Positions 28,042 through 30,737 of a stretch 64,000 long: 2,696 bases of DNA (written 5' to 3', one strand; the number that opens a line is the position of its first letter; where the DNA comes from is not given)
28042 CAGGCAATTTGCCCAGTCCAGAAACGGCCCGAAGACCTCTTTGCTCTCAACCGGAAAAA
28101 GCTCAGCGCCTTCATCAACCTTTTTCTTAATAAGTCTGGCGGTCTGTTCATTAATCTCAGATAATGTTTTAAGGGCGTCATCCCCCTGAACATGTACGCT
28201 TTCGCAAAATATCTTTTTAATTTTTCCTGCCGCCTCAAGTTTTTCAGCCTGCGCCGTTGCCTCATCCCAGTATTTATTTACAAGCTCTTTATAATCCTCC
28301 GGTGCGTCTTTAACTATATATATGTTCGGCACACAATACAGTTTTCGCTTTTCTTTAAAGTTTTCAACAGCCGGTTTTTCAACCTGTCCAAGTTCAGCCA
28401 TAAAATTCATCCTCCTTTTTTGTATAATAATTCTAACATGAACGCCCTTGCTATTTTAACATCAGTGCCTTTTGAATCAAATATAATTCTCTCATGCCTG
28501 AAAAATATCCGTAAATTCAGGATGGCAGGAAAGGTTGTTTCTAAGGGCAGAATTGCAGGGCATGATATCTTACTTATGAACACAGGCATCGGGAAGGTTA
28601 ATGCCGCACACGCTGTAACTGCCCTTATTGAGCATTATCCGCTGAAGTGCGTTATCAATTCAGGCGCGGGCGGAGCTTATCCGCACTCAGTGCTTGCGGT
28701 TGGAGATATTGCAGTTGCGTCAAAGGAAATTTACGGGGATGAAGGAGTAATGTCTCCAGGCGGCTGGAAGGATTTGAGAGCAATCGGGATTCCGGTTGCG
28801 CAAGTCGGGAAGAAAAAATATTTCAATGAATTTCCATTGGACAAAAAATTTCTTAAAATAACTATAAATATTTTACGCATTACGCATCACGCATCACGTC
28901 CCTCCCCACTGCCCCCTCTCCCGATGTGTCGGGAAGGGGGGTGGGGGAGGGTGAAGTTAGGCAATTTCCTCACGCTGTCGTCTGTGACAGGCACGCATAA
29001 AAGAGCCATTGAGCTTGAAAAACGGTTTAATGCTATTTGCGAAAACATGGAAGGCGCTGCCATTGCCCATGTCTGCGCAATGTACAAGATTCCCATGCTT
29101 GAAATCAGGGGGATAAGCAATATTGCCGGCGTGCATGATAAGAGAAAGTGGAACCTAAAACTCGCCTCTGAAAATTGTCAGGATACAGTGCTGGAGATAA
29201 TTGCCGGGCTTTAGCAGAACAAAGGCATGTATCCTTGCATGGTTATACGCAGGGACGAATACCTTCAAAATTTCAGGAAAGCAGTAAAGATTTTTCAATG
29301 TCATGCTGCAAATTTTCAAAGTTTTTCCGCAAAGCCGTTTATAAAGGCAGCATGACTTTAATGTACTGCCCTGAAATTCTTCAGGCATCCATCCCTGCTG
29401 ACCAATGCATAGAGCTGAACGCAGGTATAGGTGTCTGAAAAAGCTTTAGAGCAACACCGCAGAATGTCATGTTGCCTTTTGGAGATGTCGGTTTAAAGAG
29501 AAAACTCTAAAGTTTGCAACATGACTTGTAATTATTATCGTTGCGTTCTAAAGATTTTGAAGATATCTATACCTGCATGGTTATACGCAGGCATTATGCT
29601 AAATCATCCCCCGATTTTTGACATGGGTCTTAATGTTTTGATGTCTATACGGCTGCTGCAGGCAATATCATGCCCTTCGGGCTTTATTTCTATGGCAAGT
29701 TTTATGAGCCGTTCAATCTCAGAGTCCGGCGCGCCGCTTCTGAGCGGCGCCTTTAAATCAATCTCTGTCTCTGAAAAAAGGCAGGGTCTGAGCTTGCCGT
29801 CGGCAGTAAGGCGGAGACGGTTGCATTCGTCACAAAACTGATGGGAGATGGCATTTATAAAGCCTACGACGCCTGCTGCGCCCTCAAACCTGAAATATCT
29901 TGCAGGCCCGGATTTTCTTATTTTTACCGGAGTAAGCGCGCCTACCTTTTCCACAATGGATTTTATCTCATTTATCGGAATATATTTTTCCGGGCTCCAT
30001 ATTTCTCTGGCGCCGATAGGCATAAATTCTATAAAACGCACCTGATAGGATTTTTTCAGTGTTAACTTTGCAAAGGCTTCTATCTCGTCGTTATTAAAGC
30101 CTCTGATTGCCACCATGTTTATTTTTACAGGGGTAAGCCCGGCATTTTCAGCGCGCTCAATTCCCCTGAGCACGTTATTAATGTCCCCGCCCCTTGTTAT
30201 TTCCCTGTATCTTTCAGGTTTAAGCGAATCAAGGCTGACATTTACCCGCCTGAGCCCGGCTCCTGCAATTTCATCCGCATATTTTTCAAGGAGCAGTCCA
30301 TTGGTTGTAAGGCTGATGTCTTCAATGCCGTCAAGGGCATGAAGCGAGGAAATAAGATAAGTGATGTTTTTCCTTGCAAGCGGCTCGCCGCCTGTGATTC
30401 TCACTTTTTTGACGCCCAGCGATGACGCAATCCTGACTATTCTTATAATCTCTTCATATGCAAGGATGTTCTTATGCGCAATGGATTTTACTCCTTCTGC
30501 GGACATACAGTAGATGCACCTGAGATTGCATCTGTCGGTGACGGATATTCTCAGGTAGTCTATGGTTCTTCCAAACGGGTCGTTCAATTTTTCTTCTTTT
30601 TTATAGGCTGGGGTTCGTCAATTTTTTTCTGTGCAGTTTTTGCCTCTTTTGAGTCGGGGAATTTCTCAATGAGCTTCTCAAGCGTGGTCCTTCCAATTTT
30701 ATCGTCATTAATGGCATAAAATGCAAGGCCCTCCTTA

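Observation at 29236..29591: Second structured dispersed element (~340 bp) with an 18-bp direct repeat around one copy, suggesting recent mobility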

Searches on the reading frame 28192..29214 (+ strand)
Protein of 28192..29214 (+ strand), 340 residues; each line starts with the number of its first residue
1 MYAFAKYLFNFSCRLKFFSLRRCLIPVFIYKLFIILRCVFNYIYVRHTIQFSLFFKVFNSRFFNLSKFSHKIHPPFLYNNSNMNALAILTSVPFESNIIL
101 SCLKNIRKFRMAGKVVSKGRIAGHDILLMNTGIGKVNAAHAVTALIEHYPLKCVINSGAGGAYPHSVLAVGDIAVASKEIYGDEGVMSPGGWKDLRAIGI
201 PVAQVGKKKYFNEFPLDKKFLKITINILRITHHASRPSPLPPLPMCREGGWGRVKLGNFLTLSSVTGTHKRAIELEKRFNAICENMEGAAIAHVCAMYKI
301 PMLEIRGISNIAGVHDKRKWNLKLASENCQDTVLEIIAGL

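Call 11: search_protein_families(library=pfam, proteins=[window:28192-29214:+])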
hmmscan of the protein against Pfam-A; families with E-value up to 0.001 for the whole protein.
window:28192-29214:+ (340 aa): 1 family
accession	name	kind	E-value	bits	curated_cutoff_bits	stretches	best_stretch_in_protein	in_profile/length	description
PF01048.26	PNP_UDP_1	-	3.3e-31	108.9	25.1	1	86-338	2-233/233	Phosphorylase superfamily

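Call 24: find_encoding_contigs(protein=window:28192-29214:+, flank=4000, max_places=10)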
Protein window:28192-29214:+ (340 aa): no gene with exactly this product is on record in the collection.

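Call 42: find_related_loci(query=window:28192-29214:+, collection=metagenome_contigs, flank=6000)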
Query window:28192-29214:+ (340 aa) in metagenome_contigs; peptide patterns used: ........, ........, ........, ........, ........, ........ (x = any residue, [..] = any of these).
107 stretches matched a pattern; 10 encode a relative of the query (tblastn E <= 1e-3); 10 distinct loci.
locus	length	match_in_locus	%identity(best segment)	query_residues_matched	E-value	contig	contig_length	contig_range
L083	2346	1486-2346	76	1-300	2e-154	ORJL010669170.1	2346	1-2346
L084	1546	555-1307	60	78-337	6e-103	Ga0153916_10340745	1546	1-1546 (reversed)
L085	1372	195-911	60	83-337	6e-103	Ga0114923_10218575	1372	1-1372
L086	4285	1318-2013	56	76-330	2e-89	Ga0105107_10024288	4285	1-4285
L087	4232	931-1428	82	1-166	4e-84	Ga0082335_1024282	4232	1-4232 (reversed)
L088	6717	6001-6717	50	86-337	6e-74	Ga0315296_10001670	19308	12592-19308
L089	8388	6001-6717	49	86-337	4e-72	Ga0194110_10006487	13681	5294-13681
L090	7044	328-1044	49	86-337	4e-72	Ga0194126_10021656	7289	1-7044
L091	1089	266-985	47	86-340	1e-72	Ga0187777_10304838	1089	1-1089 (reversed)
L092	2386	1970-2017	88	238-253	4e-5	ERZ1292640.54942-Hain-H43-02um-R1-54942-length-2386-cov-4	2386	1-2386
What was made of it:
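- Tried and rejected: The metagenome scan with the mqnB-like protein gave mostly truncated contigs (call 42).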

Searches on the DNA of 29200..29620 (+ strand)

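Call 38: search_rna_families(source=window, start=29200, end=29620, threshold=evalue, max_evalue=10)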
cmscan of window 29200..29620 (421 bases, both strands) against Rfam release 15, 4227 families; matches with E-value up to 10: 8.
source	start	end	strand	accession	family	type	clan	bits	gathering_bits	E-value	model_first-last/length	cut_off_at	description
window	29306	29368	-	RF02293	TtnuCD17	Gene; snRNA; snoRNA; CD-box;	-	20.1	75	1.4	1-68/68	no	Tetrahymena snoRNA TtnuCD17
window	29466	29527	+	RF02554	ppoRNA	Gene; rRNA;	-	16.9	99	2.5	1-98/98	no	mt-5S-like P. polycephalum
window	29516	29584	+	RF00078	MicA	Gene; sRNA;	-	15.4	41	8.7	1-75/75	no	MicA sRNA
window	29282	29368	+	RF04265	mir-4650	Gene; miRNA;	-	14.8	80.7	4.1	1-97/97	no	mir-4650 microRNA precursor family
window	29466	29525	-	RF03487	mir-4423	Gene; miRNA;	-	14.6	78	6.2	1-80/80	no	mir-4423 microRNA precursor family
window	29310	29410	-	RF00397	SNORA14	Gene; snRNA; snoRNA; HACA-box;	-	13.3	36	7.4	1-135/135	no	Small nucleolar RNA SNORA14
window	29469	29590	+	RF00028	Intron_gpI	Intron;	-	12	50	1.6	1-253/253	no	Group I catalytic intron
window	29321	29335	-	RF00180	REN-SRE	Cis-reg;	-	11.2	41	5.1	3-17/37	no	Renin stability regulatory element (REN-SRE)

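Call 40: search_dna_similar(query=window:29236-29591:+, collection=plasmids, mode=distant, max_evalue=0.01)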
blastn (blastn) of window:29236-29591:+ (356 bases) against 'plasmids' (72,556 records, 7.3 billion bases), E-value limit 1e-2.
No match.

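Call 41: search_dna_similar(query=window:29236-29591:+, collection=phages, mode=distant, max_evalue=0.01)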
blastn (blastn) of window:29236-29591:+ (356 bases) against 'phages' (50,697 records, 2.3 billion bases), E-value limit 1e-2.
No match.
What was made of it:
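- Tried and rejected: Distant-mode plasmid and phage BLAST gave nothing (calls 40, 41).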

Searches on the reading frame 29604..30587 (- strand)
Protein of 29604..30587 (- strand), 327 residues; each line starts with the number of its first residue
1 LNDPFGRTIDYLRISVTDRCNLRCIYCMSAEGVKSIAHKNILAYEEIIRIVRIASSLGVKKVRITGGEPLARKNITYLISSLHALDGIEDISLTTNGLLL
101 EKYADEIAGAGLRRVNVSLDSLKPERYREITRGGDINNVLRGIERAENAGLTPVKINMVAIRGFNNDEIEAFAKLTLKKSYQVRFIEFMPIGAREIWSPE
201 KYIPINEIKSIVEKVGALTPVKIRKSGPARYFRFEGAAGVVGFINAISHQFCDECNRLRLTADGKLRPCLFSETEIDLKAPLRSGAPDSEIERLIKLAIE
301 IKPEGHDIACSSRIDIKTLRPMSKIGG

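Call 11: search_protein_families(library=pfam, proteins=[window:29604-30587:-])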
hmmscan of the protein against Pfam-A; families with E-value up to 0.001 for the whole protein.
window:29604-30587:- (327 aa): 3 families
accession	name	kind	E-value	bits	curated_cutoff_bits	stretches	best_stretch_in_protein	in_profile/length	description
PF06463.18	Mob_synth_C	-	2.7e-39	134.5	37.4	1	181-307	1-127/128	Molybdenum Cofactor Synthesis C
PF04055.27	Radical_SAM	-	1.4e-38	133.1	29.5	1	14-175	1-165/166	Radical SAM superfamily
PF13353.11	Fer4_12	-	0.00015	22.5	22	1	19-120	14-114/137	4Fe-4S single cluster domain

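Call 23: find_encoding_contigs(protein=window:29604-30587:-, flank=4000, max_places=10)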
Protein window:29604-30587:- (327 aa): no gene with exactly this product is on record in the collection.

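Call 26: find_encoding_contigs(protein=window:29607-30587:-, flank=4000, max_places=10)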
Protein seq(327 aa) (327 aa): no gene with exactly this product is on record in the collection.
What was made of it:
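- Tried and rejected: Exact-protein look-ups of the window's MoaA and mqnB-like ORFs failed because the public gene calls start at other codons (calls 23, 24, 26).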

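Call 66: find_homologous_proteins(query=window:29607-30587:-, max_evalue=1e-80)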
Query seq(327 aa) (327 aa): 6512 proteins with E <= 1e-80 among 8000 candidates; the best 120 are listed.
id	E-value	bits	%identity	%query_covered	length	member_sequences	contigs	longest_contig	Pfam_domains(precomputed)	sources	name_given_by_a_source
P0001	4.9e-191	652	100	92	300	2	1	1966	PF04055.28,PF06463.19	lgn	-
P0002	1.1e-179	615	94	92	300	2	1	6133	PF04055.28,PF06463.19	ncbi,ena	-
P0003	6.6e-179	612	94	92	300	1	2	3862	PF04055.28,PF06463.19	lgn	-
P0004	2.5e-178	610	83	100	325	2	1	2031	PF04055.28,PF06463.19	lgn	-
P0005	3.0e-175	600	82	100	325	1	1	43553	PF04055.28,PF13353.12,PF06463.19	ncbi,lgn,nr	ncbi:MAG: GTP 3',8-cyclase MoaA [Thermodesulfovibrionia bacterium]|nr:GTP 3',8-cyclase MoaA [Thermod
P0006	3.0e-174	597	83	100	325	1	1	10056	PF04055.28,PF13353.12,PF06463.19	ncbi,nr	ncbi:MAG: GTP 3',8-cyclase MoaA [Nitrospirae bacterium]|nr:GTP 3',8-cyclase MoaA [Nitrospirota bacte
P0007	6.3e-174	596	82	100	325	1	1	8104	PF04055.28,PF13353.12,PF06463.19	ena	-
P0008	5.3e-173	593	81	100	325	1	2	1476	PF04055.28,PF06463.19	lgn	-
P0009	6.1e-173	592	80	100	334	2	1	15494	PF04055.28,PF13353.12,PF06463.19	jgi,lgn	-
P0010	1.8e-172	591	80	100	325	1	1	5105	PF04055.28,PF06463.19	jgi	-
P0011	1.3e-168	578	78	100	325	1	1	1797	PF04055.28,PF13353.12,PF06463.19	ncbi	-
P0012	1.8e-168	578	77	100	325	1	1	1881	PF04055.28,PF13353.12,PF06463.19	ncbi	-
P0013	1.7e-167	575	78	100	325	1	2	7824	PF04055.28,PF13353.12,PF06463.19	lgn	-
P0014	3.3e-167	574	78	100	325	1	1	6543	PF04055.28,PF13353.12,PF06463.19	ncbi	-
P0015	6.0e-165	566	78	100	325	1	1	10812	PF04055.28,PF13353.12,PF06463.19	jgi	-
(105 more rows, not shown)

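Call 67: find_encoding_contigs(protein=P0001, flank=3000, max_places=4)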
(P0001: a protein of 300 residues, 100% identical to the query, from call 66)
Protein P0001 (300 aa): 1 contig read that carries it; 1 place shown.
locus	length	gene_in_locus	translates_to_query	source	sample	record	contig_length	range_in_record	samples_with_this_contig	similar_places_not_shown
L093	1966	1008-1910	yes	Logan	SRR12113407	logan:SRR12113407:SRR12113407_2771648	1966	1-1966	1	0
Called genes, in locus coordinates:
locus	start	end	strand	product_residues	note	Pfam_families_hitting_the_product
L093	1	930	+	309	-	?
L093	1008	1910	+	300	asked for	PF04055:Radical_SAM, PF06463:Mob_synth_C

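Call 68: find_encoding_contigs(protein=P0002, flank=3000, max_places=4)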
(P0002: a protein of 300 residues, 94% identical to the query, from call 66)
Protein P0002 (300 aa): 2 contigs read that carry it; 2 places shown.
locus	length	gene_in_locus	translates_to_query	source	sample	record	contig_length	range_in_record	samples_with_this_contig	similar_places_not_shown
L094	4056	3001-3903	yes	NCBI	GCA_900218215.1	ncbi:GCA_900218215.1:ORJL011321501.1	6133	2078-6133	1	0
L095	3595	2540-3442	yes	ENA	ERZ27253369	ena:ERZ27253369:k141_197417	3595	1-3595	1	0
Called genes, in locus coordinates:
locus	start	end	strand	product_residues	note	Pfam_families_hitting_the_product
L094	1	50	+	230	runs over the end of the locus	PF13103:TonB_2, PF03544:TonB_C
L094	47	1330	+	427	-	PF26550:Tricorn_2nd, PF26549:Tricorn_N (weak), PF07676:PD40, PF26549:Tricorn_N, PF26550:Tricorn_2nd, PF07676:PD40 (weak), PF26549:Tricorn_N (weak), PF07676:PD40 (weak), +5 more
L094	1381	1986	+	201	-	PF00691:OmpA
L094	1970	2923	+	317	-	PF07719:TPR_2 (faint), PF13174:TPR_6 (faint), PF14559:TPR_19 (faint), PF13428:TPR_14 (faint), PF13512:TPR_18 (weak), PF13525:YfiO, PF13432:TPR_16 (faint)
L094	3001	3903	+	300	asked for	PF04055:Radical_SAM, PF06463:Mob_synth_C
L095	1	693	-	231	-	?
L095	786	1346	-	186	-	PF01227:GTP_cyclohydroI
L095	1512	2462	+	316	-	PF07719:TPR_2 (faint), PF13174:TPR_6 (faint), PF14559:TPR_19 (faint), PF13428:TPR_14 (faint), PF13512:TPR_18 (weak), PF13525:YfiO, PF13432:TPR_16 (faint)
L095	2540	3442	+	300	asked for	PF04055:Radical_SAM, PF06463:Mob_synth_C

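Call 69: find_encoding_contigs(protein=P0003, flank=3000, max_places=4)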
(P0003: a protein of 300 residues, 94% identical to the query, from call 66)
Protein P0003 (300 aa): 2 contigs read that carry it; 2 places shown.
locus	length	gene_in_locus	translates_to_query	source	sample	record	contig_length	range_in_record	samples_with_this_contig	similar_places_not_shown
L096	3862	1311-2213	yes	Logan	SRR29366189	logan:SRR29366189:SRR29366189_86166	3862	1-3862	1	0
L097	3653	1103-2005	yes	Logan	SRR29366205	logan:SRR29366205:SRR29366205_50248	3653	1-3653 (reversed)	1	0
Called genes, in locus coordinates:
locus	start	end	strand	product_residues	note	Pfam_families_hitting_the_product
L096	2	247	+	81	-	?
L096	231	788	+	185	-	-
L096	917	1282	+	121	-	PF13525:YfiO, PF14559:TPR_19 (faint), PF07719:TPR_2 (weak), PF13428:TPR_14 (faint), PF13174:TPR_6 (weak)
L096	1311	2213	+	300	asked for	PF04055:Radical_SAM, PF06463:Mob_synth_C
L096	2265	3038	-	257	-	PF01048:PNP_UDP_1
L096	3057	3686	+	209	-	-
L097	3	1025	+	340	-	?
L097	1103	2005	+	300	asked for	PF04055:Radical_SAM, PF06463:Mob_synth_C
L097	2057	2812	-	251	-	PF01048:PNP_UDP_1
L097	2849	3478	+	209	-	-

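Call 82: find_encoding_contigs(protein=P0005, flank=1500, max_places=2)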
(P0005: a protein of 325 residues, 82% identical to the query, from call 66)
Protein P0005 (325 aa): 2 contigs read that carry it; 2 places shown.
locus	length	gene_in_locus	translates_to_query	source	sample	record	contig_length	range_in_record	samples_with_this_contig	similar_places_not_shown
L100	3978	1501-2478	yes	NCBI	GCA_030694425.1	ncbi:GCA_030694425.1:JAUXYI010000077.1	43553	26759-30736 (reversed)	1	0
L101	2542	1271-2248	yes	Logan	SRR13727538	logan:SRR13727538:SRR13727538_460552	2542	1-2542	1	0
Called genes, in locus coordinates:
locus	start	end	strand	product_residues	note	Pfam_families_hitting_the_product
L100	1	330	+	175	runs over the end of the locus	PF00691:OmpA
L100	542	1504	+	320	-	PF12895:ANAPC3 (faint), PF13512:TPR_18 (faint), PF07719:TPR_2 (faint), PF13428:TPR_14 (faint), PF13432:TPR_16 (weak), PF13525:YfiO, PF14559:TPR_19 (faint), PF13174:TPR_6 (weak)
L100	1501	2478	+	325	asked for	PF04055:Radical_SAM, PF13353:Fer4_12 (faint), PF06463:Mob_synth_C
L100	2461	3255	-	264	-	PF01048:PNP_UDP_1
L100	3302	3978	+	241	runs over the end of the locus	PF07313:AmiA-like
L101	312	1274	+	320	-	PF12895:ANAPC3 (faint), PF13512:TPR_18 (faint), PF07719:TPR_2 (faint), PF13428:TPR_14 (faint), PF13432:TPR_16 (weak), PF13525:YfiO, PF14559:TPR_19 (faint), PF13174:TPR_6 (weak)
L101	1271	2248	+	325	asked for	PF04055:Radical_SAM, PF13353:Fer4_12 (faint), PF06463:Mob_synth_C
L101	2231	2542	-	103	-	?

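Call 83: find_encoding_contigs(protein=P0007, flank=1500, max_places=2)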
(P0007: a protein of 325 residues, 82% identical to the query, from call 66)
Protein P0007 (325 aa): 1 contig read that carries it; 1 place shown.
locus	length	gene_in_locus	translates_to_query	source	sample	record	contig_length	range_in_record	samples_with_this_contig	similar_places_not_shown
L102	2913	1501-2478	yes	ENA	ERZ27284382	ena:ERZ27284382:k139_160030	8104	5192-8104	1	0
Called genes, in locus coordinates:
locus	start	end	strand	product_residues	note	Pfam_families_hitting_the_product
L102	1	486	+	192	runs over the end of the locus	PF00691:OmpA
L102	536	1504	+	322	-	PF12895:ANAPC3 (faint), PF07719:TPR_2 (faint), PF14559:TPR_19 (faint), PF13512:TPR_18 (faint), PF13525:YfiO, PF13428:TPR_14 (faint), PF13432:TPR_16, PF13174:TPR_6 (weak)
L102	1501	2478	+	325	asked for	PF04055:Radical_SAM, PF13353:Fer4_12 (faint), PF06463:Mob_synth_C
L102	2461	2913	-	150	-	?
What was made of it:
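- In relatives at 82% MoaA identity the two genes overlap, so there is no spacer at all (calls 82, 83).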

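Call 84: find_encoding_contigs(protein=P0009, flank=1500, max_places=2)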
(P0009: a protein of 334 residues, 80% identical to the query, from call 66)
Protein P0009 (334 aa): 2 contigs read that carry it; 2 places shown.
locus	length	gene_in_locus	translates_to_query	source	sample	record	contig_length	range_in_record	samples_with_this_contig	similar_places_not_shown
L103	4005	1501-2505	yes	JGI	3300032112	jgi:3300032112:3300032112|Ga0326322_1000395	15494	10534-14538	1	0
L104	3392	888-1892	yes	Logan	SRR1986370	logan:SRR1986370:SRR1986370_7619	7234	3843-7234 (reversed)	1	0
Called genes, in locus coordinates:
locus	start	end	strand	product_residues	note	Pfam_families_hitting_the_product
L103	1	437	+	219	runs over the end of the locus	PF00691:OmpA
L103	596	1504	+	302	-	PF13512:TPR_18 (weak), PF13525:YfiO, PF07719:TPR_2 (faint), PF13428:TPR_14 (faint), PF13432:TPR_16 (weak), PF14559:TPR_19 (weak), PF13174:TPR_6 (weak)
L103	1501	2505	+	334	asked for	PF13353:Fer4_12 (faint), PF04055:Radical_SAM, PF06463:Mob_synth_C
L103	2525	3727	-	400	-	PF04165:DUF401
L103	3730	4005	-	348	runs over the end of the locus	PF01137:RTC, PF05189:RTC_insert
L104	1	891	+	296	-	?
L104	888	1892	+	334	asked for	PF13353:Fer4_12 (faint), PF04055:Radical_SAM, PF06463:Mob_synth_C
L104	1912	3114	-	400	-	PF04165:DUF401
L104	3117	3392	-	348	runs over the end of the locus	PF01137:RTC, PF05189:RTC_insert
